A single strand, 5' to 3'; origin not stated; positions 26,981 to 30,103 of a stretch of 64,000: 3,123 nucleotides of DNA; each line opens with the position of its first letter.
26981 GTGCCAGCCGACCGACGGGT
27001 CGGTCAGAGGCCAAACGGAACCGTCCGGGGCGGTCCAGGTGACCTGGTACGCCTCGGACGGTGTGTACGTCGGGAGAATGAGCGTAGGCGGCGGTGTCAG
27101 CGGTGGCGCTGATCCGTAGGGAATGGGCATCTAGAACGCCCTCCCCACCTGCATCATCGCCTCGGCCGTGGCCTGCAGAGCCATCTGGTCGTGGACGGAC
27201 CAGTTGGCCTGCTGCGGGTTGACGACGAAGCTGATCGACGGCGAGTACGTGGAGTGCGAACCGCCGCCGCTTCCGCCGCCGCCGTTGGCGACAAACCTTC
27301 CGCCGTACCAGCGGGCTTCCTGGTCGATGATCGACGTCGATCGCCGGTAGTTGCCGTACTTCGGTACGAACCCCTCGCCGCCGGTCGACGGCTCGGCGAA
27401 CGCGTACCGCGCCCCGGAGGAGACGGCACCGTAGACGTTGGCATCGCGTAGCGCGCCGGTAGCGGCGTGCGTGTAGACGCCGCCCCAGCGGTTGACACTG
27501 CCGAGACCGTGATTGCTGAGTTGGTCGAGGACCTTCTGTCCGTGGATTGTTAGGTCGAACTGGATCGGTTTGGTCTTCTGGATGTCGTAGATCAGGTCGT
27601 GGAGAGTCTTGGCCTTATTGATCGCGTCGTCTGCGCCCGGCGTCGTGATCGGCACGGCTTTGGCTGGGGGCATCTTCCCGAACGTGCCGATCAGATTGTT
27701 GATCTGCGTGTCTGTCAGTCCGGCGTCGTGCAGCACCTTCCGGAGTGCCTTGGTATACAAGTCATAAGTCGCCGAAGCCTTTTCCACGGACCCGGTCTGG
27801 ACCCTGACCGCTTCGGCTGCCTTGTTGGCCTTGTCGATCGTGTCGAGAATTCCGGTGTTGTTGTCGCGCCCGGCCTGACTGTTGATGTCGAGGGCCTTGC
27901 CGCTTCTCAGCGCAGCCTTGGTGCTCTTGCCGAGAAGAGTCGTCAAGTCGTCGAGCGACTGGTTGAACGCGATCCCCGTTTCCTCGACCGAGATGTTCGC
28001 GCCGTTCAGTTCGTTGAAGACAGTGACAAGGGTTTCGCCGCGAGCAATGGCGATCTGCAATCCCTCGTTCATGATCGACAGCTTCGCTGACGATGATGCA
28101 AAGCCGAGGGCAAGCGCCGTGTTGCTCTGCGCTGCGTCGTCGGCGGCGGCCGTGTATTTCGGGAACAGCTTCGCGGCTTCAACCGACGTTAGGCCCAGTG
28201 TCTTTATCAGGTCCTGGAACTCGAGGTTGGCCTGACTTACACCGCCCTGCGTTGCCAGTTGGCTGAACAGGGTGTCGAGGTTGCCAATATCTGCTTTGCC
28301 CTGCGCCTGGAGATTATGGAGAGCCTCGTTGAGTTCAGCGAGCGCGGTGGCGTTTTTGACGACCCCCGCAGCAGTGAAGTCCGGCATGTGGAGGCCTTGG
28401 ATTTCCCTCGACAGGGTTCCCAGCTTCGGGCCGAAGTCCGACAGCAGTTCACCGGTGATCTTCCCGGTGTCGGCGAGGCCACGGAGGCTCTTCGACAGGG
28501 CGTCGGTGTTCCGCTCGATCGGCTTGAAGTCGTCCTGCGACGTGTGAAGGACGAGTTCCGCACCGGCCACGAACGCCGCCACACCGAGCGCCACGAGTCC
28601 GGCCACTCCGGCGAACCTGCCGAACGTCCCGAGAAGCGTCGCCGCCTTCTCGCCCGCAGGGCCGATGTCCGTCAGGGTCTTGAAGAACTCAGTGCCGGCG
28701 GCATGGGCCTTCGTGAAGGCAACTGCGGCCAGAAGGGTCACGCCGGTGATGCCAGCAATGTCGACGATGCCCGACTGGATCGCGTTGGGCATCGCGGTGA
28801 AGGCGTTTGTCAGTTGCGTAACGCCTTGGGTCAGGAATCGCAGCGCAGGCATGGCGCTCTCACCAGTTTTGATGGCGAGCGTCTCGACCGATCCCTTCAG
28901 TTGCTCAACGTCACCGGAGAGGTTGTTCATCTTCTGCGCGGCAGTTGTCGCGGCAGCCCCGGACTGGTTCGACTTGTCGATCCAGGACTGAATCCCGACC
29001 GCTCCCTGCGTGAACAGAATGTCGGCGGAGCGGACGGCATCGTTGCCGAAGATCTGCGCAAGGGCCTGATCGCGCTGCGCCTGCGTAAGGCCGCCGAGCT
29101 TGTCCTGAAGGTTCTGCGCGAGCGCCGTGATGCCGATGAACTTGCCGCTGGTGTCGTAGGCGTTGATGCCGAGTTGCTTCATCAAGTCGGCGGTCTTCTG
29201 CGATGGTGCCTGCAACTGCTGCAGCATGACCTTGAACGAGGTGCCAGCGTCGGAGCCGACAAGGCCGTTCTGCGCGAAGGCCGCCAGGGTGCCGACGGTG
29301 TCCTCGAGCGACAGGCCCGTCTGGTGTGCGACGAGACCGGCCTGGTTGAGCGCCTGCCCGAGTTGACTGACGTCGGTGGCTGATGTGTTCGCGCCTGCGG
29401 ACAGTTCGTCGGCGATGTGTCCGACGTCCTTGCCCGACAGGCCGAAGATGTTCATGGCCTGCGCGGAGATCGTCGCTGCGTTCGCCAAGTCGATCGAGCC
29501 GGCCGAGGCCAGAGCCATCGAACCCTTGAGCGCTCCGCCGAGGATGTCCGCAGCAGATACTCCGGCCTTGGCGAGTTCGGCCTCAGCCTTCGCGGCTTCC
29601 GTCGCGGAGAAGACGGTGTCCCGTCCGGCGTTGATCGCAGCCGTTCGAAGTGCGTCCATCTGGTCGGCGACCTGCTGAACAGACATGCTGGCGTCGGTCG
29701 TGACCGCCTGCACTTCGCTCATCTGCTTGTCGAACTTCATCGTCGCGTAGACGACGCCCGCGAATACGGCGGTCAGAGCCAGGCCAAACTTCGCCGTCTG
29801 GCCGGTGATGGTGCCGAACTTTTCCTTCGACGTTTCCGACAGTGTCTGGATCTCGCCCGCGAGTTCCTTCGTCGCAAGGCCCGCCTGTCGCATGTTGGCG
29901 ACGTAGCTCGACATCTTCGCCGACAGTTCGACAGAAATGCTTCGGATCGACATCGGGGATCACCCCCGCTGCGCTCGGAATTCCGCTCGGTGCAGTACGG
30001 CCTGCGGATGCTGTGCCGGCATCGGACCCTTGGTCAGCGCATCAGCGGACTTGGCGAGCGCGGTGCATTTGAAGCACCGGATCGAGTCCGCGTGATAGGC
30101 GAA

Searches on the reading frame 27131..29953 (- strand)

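Call 16: search_protein_families(library=phrogs, proteins=[window:27131-29953:-], max_evalue=0.00001)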
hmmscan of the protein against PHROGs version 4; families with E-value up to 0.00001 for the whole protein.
window:27131-29953:- (940 aa): 26 families (the best 25 are shown)
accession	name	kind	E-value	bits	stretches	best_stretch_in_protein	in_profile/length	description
phrog_1533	-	tail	2.5e-90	304.7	1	12-465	203-650/1688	tail length tape measure protein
phrog_4704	-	tail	1.4e-82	279.3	1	51-419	197-562/625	tail length tape measure protein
phrog_28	-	tail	2.8e-67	229.2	1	10-465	205-670/1228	tail length tape measure protein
phrog_9696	-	tail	2.1e-64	219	1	12-380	30-368/1415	tail length tape measure protein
phrog_5218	-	unknown function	8.6e-57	194.2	1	11-548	172-708/1599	-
phrog_1272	-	tail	5.1e-50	171.3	1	21-472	215-676/1606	tail length tape measure protein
phrog_991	-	tail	8.7e-50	170.4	1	6-512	221-722/1966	tail length tape measure protein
phrog_1293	-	tail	1.2e-48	166.8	1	21-476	142-587/1424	tail length tape measure protein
phrog_5493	-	tail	3.8e-43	149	1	7-668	6-651/1102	tail length tape measure protein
phrog_167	-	tail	2.1e-40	139.4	1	27-450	226-615/1555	tail length tape measure protein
phrog_19074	-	unknown function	2.1e-35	123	1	58-391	142-468/1384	-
phrog_36752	-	unknown function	5.3e-35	121.5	1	8-405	12-404/1078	-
phrog_9228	-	tail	6.4e-34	118.5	1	47-372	191-496/1425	tail length tape measure protein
phrog_28420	-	tail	3e-28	99.4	1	62-353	49-320/906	tail length tape measure protein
phrog_58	-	tail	2.3e-26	93.6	1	22-466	284-643/1544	tail length tape measure protein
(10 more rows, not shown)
